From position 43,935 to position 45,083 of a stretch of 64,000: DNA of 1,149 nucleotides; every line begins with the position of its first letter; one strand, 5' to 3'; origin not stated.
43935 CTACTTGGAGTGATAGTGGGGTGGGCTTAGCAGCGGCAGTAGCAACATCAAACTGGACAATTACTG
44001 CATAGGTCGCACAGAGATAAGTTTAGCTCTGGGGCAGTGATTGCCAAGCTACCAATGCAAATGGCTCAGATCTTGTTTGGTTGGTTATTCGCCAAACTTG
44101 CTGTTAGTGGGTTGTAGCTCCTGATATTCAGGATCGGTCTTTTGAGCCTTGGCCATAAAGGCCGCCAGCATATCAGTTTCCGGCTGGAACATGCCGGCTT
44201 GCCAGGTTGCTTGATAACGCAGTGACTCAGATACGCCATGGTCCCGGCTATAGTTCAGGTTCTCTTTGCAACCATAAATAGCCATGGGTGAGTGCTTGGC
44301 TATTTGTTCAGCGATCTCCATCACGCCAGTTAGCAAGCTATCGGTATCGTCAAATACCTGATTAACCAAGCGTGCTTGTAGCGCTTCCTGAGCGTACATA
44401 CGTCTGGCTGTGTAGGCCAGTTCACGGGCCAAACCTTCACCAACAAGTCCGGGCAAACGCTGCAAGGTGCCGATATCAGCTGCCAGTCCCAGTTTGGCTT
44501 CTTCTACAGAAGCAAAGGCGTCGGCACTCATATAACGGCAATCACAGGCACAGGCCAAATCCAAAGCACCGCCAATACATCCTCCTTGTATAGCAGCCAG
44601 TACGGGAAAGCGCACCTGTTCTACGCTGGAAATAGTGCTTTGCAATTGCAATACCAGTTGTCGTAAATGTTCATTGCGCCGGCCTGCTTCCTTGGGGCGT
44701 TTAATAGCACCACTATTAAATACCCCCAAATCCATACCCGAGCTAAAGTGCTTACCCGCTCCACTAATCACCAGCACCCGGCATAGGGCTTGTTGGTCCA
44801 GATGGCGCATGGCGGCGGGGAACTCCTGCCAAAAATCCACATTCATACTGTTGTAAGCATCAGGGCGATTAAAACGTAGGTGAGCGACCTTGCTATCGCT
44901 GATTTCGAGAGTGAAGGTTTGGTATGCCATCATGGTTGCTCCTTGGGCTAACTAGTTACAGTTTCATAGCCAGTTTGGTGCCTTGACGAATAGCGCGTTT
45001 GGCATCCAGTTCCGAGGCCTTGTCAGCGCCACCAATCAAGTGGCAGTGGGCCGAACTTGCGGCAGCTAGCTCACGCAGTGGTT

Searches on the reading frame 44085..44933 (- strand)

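Call 7: search_protein_families(library=pfam, max_evalue=0.00001, proteins=[window:44085-44933:-])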
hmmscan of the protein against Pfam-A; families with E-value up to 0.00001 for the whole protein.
window:44085-44933:- (282 aa): 2 families
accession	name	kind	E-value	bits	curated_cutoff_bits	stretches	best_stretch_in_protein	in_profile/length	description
PF00378.25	ECH_1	-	7.1e-39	134.1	27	1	14-250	4-229/251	Enoyl-CoA hydratase/isomerase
PF16113.10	ECH_2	-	2.1e-19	70.6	27.2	1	17-196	2-174/335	Enoyl-CoA hydratase/isomerase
